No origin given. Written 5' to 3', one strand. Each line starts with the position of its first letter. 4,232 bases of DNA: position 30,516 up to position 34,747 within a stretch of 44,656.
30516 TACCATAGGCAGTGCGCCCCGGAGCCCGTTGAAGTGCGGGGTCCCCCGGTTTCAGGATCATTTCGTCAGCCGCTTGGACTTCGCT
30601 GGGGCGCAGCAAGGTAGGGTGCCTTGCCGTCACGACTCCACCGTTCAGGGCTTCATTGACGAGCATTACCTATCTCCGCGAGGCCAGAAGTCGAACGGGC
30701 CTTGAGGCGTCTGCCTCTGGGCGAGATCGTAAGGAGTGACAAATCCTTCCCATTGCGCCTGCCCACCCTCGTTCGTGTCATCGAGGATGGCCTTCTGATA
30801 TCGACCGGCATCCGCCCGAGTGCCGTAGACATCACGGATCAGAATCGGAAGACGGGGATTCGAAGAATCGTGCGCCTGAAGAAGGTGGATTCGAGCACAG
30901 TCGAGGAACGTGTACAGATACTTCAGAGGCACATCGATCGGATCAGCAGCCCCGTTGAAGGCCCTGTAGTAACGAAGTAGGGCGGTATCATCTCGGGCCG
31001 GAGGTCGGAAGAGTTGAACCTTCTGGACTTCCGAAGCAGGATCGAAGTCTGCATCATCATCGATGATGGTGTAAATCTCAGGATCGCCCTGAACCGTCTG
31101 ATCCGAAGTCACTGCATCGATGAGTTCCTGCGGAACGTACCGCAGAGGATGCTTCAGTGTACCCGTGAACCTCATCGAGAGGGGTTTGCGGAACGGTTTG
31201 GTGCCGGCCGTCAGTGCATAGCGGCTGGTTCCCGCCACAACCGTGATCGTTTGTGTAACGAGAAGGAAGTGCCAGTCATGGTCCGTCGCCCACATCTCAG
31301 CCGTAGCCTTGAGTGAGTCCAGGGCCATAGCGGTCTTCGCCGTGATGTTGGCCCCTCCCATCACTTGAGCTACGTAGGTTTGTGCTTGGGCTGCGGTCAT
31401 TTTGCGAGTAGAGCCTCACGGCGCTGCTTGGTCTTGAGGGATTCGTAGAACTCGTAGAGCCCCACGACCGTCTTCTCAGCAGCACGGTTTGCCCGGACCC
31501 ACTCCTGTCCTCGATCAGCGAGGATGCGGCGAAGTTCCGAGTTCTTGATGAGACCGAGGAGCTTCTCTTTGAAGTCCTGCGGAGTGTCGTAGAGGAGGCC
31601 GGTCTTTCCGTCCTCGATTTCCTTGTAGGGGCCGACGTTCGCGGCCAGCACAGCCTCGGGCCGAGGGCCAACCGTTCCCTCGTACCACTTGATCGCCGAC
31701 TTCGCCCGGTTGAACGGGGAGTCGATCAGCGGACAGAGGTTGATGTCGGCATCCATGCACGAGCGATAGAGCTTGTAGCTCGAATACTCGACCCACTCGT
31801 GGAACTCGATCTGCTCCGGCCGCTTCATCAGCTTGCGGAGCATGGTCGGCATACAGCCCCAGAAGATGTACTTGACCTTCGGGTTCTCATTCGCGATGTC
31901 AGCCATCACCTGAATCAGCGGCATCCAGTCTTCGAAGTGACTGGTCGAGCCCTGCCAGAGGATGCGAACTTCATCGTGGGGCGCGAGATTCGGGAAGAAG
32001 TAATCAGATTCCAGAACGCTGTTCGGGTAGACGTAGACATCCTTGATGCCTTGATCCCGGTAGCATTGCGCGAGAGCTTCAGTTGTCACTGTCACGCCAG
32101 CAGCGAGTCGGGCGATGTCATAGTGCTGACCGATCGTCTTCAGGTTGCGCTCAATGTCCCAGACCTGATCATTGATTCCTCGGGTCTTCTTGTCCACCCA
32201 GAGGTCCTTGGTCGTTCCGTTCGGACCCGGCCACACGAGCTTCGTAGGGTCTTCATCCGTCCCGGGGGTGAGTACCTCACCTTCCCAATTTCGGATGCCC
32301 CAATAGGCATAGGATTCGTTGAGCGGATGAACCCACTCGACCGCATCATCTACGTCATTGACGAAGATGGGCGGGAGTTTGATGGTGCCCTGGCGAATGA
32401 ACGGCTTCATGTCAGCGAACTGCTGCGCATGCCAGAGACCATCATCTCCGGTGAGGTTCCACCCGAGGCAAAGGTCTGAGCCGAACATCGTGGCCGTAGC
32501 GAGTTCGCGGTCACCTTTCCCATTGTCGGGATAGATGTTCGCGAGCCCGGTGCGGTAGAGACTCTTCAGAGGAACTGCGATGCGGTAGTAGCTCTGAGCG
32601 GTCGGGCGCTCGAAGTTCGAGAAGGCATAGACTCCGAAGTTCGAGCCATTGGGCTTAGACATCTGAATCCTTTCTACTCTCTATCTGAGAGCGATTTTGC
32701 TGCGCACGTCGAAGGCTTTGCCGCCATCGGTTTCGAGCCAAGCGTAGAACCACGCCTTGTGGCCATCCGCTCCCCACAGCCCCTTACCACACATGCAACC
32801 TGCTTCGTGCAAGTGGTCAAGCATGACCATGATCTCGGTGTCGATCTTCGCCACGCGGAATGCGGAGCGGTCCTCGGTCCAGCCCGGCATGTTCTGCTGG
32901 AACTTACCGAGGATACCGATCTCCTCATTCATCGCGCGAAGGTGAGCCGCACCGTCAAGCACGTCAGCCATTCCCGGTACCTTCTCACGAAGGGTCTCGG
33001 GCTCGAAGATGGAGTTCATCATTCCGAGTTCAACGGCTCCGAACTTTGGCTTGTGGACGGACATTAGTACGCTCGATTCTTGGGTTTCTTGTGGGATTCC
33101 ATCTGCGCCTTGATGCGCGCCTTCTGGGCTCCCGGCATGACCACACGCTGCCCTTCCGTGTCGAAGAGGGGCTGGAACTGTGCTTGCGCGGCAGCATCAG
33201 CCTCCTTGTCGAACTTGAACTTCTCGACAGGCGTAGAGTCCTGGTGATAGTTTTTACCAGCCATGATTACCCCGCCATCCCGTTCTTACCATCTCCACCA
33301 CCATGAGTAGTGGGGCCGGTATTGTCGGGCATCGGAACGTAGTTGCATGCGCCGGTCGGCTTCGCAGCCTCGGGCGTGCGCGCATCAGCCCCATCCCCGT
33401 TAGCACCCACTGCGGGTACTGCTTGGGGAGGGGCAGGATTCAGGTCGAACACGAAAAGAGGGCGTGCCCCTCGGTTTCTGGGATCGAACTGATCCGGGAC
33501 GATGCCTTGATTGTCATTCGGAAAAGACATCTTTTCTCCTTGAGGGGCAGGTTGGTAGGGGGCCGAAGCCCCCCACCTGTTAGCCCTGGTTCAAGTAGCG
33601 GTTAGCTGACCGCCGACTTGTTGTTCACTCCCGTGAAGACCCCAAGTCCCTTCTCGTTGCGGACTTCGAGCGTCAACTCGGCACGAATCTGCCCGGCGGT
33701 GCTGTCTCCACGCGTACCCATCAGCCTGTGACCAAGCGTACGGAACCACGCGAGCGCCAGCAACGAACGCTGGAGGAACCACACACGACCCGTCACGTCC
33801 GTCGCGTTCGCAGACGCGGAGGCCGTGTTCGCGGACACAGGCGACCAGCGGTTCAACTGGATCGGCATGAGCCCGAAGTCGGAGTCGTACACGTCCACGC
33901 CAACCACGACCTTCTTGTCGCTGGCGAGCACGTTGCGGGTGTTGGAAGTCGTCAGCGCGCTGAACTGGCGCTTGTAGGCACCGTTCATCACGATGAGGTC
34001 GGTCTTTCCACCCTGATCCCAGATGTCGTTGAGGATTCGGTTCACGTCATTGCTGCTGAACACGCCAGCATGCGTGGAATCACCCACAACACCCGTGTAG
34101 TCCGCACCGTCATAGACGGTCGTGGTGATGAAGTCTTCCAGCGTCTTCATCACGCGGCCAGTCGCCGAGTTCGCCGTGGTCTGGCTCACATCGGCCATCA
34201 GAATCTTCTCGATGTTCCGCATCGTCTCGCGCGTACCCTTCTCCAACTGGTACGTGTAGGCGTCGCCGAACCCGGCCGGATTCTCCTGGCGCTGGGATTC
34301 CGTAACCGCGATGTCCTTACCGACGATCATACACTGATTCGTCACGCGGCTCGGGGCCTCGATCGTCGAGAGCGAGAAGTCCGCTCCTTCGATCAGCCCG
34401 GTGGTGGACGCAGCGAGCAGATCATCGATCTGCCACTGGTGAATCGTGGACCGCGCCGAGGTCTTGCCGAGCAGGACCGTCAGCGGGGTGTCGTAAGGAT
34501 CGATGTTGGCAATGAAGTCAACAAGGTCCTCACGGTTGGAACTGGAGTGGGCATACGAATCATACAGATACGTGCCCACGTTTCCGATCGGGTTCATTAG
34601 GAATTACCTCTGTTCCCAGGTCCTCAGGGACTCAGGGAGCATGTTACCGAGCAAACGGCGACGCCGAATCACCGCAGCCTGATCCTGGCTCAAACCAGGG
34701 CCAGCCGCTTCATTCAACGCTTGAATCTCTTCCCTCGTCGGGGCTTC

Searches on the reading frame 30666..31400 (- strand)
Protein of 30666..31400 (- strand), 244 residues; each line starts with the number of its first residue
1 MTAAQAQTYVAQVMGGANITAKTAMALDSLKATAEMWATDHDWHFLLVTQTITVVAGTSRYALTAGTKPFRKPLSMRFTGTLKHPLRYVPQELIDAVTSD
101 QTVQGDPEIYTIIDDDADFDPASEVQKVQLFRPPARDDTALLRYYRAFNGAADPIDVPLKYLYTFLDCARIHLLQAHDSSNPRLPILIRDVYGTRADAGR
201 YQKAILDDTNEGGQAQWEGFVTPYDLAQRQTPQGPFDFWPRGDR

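Call 55: search_protein_families(library=pfam, proteins=[window:30666-31400:-], max_evalue=0.01)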
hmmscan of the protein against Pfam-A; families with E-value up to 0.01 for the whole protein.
window:30666-31400:- (244 aa): 1 family
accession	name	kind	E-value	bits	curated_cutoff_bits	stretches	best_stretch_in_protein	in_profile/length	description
PF24175.2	SU10_adaptor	-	2.9e-07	31.6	27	1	1-177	1-156/194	SU10 adaptor protein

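Call 56: search_protein_families(library=phrogs, proteins=[window:30666-31400:-], max_evalue=0.001)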
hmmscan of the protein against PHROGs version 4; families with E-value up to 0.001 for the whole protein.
window:30666-31400:- (244 aa): 0 families

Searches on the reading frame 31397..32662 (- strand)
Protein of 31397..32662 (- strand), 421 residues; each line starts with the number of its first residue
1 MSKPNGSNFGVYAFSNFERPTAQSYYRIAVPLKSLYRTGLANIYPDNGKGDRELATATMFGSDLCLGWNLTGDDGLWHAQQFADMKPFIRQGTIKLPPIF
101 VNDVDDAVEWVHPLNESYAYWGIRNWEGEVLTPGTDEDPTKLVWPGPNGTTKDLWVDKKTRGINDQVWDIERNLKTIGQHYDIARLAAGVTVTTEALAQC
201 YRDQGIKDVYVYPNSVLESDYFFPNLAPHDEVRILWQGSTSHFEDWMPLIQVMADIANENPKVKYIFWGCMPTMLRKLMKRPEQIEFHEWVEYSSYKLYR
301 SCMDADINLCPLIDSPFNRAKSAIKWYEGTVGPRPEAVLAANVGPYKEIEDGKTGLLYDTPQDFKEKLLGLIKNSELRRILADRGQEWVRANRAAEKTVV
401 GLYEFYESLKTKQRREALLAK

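Call 55: search_protein_families(library=pfam, proteins=[window:31397-32662:-], max_evalue=0.01)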
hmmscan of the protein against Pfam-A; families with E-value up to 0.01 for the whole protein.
window:31397-32662:- (421 aa): 1 family
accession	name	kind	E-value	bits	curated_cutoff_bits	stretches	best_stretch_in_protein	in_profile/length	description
PF00534.26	Glycos_transf_1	-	6.5e-05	23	26.4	1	240-388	24-172/172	Glycosyl transferases group 1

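Call 56: search_protein_families(library=phrogs, proteins=[window:31397-32662:-], max_evalue=0.001)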
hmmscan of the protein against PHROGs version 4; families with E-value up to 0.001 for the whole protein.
window:31397-32662:- (421 aa): 1 family
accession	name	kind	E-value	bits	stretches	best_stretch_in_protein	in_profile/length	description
phrog_7162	-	moron, auxiliary metabolic gene and host takeover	8.6e-24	85.3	1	184-394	91-293/309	glycosyltransferase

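Call 61: find_related_loci(query=window:31397-32662:-, collection=viral_contigs, flank=10000)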
Query window:31397-32662:- (421 aa) in viral_contigs; peptide patterns used: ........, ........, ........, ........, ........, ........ (x = any residue, [..] = any of these).
2 stretches matched a pattern, but none encodes a relative of the query by tblastn (E <= 1e-3).

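Call 109: find_related_loci(query=window:31397-32662:-, collection=metagenome_contigs, flank=10000)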
Query window:31397-32662:- (421 aa) in metagenome_contigs; peptide patterns used: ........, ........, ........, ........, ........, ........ (x = any residue, [..] = any of these).
33 stretches matched a pattern; 3 encode a relative of the query (tblastn E <= 1e-3); 3 distinct loci.
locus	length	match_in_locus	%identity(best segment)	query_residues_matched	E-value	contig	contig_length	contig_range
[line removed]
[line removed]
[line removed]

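Call 111: find_related_loci(query=A5, collection=viral_contigs, flank=10000)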
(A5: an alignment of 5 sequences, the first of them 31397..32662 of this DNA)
Query A5 (421 aa) in viral_contigs; peptide patterns used: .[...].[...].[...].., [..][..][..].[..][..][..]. (x = any residue, [..] = any of these).
566 stretches matched a pattern; 325 encode a relative of the query (tblastn E <= 1e-3); the best 80 are kept; 80 distinct loci.
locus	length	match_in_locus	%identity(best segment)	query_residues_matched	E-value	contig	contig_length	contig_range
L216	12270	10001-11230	34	5-416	3e-58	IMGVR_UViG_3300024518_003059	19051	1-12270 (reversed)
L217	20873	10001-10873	38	98-393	5e-53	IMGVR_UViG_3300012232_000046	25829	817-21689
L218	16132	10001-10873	38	98-393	3e-53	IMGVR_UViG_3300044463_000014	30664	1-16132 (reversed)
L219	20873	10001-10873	38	98-393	3e-53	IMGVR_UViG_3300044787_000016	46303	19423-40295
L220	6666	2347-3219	38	98-393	2e-53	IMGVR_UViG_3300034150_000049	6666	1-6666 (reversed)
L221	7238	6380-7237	37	98-388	4e-51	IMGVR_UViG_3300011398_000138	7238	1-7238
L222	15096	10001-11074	28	21-409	2e-33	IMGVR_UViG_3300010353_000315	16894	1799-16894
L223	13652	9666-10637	28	55-392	7e-29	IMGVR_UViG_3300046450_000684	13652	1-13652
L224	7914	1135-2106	28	55-392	7e-29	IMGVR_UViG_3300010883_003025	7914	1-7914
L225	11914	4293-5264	28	55-392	7e-29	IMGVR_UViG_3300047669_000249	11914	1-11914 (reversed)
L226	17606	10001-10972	27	55-392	1e-26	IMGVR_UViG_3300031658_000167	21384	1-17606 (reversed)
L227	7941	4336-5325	29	61-399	4e-26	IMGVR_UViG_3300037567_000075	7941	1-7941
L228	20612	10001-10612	33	186-382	9e-19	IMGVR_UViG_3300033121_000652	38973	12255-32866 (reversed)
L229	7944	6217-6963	28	170-413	1e-16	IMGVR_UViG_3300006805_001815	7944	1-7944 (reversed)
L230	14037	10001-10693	29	167-392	3e-16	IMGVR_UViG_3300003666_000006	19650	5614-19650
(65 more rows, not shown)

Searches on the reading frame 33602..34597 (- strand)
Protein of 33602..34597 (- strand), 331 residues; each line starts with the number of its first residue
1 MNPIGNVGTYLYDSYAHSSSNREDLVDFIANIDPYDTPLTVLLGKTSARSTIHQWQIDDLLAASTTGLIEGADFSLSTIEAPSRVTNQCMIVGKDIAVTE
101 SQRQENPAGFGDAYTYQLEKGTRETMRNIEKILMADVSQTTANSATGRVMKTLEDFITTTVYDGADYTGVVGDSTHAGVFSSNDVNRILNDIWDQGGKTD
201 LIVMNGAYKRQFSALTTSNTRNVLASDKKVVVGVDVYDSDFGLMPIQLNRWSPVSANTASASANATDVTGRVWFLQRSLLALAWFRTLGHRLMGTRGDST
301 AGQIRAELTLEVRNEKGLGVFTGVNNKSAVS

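Call 55: search_protein_families(library=pfam, proteins=[window:33602-34597:-], max_evalue=0.01)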
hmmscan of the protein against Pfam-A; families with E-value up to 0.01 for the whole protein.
window:33602-34597:- (331 aa): 1 family
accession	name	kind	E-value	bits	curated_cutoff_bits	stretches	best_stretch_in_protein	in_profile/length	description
PF17236.8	SU10_MCP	-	5.5e-63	213.6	24.1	1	19-324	8-291/292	SU10 major capsid protein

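Call 56: search_protein_families(library=phrogs, proteins=[window:33602-34597:-], max_evalue=0.001)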
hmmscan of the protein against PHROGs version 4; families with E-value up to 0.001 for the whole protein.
window:33602-34597:- (331 aa): 1 family
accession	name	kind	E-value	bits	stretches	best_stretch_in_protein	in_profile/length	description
phrog_1328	-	head and packaging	2.4e-60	206.3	1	20-329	19-311/583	major head protein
